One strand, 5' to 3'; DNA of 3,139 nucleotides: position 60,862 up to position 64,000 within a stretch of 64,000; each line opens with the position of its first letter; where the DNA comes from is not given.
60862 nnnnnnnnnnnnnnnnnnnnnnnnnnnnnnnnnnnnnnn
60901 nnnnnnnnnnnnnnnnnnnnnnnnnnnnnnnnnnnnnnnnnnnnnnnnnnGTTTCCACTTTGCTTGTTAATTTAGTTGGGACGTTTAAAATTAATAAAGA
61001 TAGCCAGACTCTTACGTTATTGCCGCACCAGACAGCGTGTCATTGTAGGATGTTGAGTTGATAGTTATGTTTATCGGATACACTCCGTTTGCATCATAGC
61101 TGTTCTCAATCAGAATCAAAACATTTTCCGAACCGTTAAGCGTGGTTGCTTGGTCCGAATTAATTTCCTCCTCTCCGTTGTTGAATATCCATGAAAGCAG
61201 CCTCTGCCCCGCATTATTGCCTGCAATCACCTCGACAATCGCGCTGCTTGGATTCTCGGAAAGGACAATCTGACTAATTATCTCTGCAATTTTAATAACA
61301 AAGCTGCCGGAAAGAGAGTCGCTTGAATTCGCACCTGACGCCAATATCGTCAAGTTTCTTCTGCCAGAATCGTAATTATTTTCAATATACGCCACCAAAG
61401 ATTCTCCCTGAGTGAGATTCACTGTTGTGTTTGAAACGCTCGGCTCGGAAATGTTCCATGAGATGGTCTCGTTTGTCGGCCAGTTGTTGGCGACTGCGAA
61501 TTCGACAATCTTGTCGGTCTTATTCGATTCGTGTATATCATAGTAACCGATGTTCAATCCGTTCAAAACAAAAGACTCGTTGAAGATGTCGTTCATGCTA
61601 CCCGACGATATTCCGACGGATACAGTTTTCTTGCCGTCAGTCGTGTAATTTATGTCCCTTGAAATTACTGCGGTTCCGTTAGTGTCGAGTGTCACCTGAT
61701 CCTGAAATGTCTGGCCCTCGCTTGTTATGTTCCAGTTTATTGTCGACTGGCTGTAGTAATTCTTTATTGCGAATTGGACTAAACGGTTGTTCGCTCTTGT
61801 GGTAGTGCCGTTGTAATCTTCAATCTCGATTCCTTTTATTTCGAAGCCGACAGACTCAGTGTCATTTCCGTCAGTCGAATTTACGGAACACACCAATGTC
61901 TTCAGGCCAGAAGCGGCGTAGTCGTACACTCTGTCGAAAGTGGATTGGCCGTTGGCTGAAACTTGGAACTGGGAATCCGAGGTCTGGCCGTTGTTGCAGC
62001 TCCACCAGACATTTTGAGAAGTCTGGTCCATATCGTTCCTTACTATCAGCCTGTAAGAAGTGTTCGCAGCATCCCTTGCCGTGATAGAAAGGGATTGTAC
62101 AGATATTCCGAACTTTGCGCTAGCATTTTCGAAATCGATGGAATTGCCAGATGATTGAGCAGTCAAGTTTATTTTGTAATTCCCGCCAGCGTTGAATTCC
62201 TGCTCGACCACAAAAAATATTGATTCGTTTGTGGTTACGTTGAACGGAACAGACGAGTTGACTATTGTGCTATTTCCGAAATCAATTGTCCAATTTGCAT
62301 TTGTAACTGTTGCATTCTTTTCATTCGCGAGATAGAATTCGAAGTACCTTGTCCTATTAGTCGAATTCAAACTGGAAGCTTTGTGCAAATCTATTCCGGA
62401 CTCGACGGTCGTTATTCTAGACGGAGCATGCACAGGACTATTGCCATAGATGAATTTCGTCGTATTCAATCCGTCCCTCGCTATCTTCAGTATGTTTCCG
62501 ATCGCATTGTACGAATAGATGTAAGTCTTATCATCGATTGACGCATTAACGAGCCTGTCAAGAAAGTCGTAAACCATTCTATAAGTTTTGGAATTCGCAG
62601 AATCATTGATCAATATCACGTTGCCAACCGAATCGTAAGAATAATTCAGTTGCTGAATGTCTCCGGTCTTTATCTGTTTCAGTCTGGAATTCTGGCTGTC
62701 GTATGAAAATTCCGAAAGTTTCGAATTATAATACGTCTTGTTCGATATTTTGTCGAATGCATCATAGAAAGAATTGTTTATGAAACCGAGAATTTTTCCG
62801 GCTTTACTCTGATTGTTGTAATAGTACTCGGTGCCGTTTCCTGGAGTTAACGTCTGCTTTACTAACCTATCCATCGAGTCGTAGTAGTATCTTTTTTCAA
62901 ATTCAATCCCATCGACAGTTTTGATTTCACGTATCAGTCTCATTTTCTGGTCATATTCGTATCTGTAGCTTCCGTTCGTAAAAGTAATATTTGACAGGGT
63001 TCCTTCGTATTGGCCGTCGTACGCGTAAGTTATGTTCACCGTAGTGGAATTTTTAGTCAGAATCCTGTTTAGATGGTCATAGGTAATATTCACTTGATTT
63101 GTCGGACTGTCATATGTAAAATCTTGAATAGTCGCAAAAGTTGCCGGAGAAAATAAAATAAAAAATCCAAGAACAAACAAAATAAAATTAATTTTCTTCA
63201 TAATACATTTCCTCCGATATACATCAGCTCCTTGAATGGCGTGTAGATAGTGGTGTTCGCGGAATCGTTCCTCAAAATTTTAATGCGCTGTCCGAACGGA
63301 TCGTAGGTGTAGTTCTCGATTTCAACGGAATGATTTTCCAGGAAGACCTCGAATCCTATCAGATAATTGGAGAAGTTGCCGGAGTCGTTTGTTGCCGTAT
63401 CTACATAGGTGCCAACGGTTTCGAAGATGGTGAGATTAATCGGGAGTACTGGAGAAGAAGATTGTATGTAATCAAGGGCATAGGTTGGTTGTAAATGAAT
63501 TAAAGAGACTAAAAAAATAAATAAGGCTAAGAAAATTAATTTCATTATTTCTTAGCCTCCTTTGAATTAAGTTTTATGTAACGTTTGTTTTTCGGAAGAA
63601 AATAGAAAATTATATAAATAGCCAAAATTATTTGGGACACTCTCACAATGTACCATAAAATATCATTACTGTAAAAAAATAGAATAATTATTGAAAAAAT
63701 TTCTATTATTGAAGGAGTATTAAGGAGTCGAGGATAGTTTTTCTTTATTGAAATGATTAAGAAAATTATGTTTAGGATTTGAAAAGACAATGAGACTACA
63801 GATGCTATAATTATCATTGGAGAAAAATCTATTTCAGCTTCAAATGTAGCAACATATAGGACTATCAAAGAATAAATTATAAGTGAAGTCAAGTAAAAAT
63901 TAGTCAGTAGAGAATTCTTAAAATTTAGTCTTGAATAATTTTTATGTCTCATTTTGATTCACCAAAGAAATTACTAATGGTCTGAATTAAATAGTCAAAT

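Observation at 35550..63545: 28-kb surface glycan island with duplicated Dpm1-like GT2 + ArnT/PMT-like GT-C modules, lacking an AglB/STT3 oligosaccharyltransferase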

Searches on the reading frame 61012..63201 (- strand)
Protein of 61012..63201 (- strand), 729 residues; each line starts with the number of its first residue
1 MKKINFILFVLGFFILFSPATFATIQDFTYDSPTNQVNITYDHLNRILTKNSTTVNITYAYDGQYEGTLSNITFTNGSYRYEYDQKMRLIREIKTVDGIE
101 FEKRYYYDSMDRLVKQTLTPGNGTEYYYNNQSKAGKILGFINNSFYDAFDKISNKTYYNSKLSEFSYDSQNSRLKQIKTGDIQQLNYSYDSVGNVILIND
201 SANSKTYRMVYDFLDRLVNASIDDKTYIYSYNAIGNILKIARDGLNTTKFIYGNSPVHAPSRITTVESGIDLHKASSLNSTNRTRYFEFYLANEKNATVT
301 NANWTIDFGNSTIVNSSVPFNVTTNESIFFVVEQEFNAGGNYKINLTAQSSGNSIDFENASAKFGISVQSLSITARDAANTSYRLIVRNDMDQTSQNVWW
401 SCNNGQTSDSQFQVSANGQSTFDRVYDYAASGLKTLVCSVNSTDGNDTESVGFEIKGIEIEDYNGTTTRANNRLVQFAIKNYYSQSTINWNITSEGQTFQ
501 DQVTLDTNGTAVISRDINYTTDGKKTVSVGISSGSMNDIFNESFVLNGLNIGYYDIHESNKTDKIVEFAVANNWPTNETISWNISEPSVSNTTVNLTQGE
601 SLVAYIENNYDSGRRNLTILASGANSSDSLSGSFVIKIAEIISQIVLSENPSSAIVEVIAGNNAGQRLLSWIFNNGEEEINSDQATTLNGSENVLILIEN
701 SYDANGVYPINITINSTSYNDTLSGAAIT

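Call 5: search_protein_families(library=pfam, proteins=[window:61012-63201:-])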
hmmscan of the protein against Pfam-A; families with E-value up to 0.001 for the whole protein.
window:61012-63201:- (729 aa): 1 family
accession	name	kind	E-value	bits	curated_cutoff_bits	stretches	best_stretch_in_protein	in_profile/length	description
PF05593.20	RHS_repeat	-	3.4e-07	30.9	22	0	104-118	19-33/38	RHS Repeat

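Call 16: find_encoding_contigs(protein=window:61012-63201:-, flank=10000, max_places=4)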
Protein window:61012-63201:- (729 aa): 2 contigs read that carry it; 2 places shown.
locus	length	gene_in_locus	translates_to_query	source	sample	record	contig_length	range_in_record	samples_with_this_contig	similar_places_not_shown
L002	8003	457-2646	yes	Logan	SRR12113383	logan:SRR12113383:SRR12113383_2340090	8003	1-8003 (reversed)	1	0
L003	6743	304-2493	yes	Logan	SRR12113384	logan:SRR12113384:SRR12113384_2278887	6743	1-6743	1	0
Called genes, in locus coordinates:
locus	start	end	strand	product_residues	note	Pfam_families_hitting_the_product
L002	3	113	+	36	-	?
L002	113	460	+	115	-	-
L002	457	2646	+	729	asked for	PF25023:TEN_YD-shell (faint), PF05593:RHS_repeat (faint)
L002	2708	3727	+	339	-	PF00953:Glycos_transf_4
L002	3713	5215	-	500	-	PF01943:Polysacc_synt, PF01554:MatE (faint)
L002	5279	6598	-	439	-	PF00155:Aminotran_1_2, PF01041:DegT_DnrJ_EryC1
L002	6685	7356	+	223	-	PF00535:Glycos_transf_2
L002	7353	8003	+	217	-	?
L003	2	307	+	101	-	?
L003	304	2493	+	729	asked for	PF25023:TEN_YD-shell (faint), PF05593:RHS_repeat (faint)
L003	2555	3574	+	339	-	PF00953:Glycos_transf_4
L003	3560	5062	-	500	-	PF01943:Polysacc_synt, PF01554:MatE (faint)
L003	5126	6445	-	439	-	PF00155:Aminotran_1_2, PF01041:DegT_DnrJ_EryC1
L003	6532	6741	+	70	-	?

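Call 21: search_protein_families(library=ncbifam, proteins=[P0072, P0073, P0075, P0078], max_evalue=0.01)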
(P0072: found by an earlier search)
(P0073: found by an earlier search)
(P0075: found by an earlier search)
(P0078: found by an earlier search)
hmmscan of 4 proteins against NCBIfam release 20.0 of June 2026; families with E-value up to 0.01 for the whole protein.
P0072 (455 aa): 2 families
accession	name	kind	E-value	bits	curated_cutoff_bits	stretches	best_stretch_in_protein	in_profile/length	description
NF047440.1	LA3751_2_3_fam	subfamily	1.2e-13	50.7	200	1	73-361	82-390/460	LA_3751/LA_3752 family putative glycosyltransferase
NF047510.1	LIC_10190_fam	subfamily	0.004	15.9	100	1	103-236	181-310/424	LIC_10190 family membrane protein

P0073 (225 aa): 26 families (the best 25 are shown)
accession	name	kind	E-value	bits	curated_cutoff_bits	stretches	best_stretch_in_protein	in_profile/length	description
TIGR04182.1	glyco_TIGR04182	equivalog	6.4e-31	107.8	325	1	5-221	1-216/293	S-layer glycoprotein N-glycosyltransferase AglJ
NF041391.1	DPhHxTase_Halo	equivalog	9.3e-27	93.4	375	1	12-221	3-207/213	dolichyl-phosphate hexose transferase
NF058614.1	PPMAGASynPpgS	equivalog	8.7e-19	67.8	370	1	6-217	2-217/226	polyprenyl-phospho-N-acetylgalactosaminyl synthase PpgS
NF047588.1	GlcsyltransPgfSStrep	equivalog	1.5e-17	63.8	500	1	6-214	3-212/308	glycosyltransferase PgfS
NF007986.1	PRK10714.1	equivalog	4.9e-16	58.6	529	1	5-216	7-219/316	undecaprenyl-phosphate 4-deoxy-4-formamido-L-arabinose transferase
TIGR03937.1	PgaC_IcaA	equivalog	8e-16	58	422.3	1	3-92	44-136/407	poly-beta-1,6-N-acetyl-D-glucosamine synthase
TIGR04283.1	glyco_like_mftF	equivalog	6.5e-15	55.3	182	1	6-103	1-95/221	TIGR04283 family arsenosugar biosynthesis glycosyltransferase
NF010496.0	PRK13915.1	equivalog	2.3e-14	53.2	262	1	4-103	31-141/307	glucosyl-3-phosphoglycerate synthase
NF041875.1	EPS_EpsD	equivalog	3.6e-12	46.3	370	1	6-95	1-93/325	exopolysaccharide biosynthesis glycosyltransferase EpsD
NF007482.0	PRK10073.1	equivalog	1.4e-10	40.8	423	1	3-93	5-97/334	glycosyltransferase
TIGR03111.1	glyc2_xrt_Gpos1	hypoth_equivalog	2.5e-10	39.7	363.95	1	2-121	47-172/439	TIGR03111 family XrtG-associated glycosyltransferase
TIGR03965.1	mycofact_glyco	equivalog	1.2e-09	37.6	280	1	3-94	73-167/467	mycofactocin biosynthesis glycosyltransferase MftF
NF041865.1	EpsU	equivalog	2.6e-08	33.3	700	1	6-132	41-174/394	exopolysaccharide biosynthesis GT2 family glycosyltransferase EpsU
TIGR04242.1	nodulat_NodC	equivalog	3.8e-08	32.7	550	1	3-94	47-144/395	chitooligosaccharide synthase NodC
NF038302.1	EPS_HpsE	equivalog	1.3e-07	30.9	300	1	5-93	2-98/307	hormogonium polysaccharide biosynthesis glycosyltransferase HpsE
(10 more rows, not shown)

P0075 (339 aa): 3 families
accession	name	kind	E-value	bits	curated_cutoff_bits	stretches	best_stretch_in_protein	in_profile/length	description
NF053644.1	MraY_archaea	equivalog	9.1e-18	64.7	450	1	113-269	144-293/340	pseudomurein biosynthesis MraY family phospho-N-acetylmuramoyl-pentapeptide-transferase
TIGR00445.1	mraY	equivalog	9.9e-13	48.2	192.05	1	47-269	31-263/321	phospho-N-acetylmuramoyl-pentapeptide-transferase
TIGR02380.1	ECA_wecA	exception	0.0028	16.8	326.05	0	40-335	28-306/346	UDP-N-acetylglucosamine--undecaprenyl-phosphate N-acetylglucosaminephosphotransferase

P0078 (500 aa): 2 families
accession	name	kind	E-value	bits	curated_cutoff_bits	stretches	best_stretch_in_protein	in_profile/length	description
TIGR02900.1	spore_V_B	equivalog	9.7e-08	31.2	372.3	2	249-457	274-485/488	stage V sporulation protein B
TIGR00797.1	matE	subfamily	4.7e-07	29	147.4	1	23-383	11-384/396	MATE family efflux transporter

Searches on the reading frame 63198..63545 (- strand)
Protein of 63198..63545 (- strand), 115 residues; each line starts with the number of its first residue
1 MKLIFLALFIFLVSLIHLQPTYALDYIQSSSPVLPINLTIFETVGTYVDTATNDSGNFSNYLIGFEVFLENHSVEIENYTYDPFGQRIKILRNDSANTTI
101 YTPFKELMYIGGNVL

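Call 5: search_protein_families(library=pfam, proteins=[window:63198-63545:-])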
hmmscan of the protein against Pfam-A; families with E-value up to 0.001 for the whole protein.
window:63198-63545:- (115 aa): 0 families

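Call 58: search_protein_families(library=pfam, proteins=[window:63198-63545:-], max_evalue=1)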
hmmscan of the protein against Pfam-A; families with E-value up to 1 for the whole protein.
window:63198-63545:- (115 aa): 0 families

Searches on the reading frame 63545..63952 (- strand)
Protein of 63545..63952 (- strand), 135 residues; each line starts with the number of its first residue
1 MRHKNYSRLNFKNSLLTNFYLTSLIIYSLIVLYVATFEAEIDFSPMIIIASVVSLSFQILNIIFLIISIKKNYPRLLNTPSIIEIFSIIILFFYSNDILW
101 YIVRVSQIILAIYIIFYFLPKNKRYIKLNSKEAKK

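Call 5: search_protein_families(library=pfam, proteins=[window:63545-63952:-])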
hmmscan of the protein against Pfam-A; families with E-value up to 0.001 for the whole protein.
window:63545-63952:- (135 aa): 0 families

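Call 58: search_protein_families(library=pfam, proteins=[window:63545-63952:-], max_evalue=1)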
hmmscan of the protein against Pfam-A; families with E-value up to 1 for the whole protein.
window:63545-63952:- (135 aa): 2 families
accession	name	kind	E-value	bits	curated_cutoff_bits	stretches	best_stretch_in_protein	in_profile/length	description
PF07690.21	MFS_1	-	0.009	15.4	33.4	1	11-113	200-304/347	Major Facilitator Superfamily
PF09843.14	DUF2070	-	0.029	13.1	30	1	14-119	72-173/561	Predicted membrane protein (DUF2070)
